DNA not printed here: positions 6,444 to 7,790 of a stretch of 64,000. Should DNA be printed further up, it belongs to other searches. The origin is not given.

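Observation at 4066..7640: Unusually short sigma-54-like factor translationally coupled to its own PAS kinase and sigma-54 activator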

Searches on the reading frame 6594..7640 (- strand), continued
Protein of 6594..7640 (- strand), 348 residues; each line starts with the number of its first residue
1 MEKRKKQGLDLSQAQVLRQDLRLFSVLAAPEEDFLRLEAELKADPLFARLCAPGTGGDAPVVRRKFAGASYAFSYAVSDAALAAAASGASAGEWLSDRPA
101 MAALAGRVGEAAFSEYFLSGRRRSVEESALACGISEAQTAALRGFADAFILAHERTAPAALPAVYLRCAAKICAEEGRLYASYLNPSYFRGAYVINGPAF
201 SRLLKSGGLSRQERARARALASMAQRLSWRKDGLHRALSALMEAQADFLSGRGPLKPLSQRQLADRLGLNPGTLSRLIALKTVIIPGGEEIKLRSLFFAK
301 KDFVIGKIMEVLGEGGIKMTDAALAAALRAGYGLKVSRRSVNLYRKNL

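Call 76: search_solved_structures(query=L001:11885-13930:+, max_evalue=1)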
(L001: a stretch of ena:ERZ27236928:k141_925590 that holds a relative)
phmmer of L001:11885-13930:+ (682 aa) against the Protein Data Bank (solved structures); distinct sequences matched with E-value up to 1: 1.
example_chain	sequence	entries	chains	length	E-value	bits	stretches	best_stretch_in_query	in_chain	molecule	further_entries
9rce_H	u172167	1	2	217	0.057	15.1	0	28-100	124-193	Peptidoglycan-binding protein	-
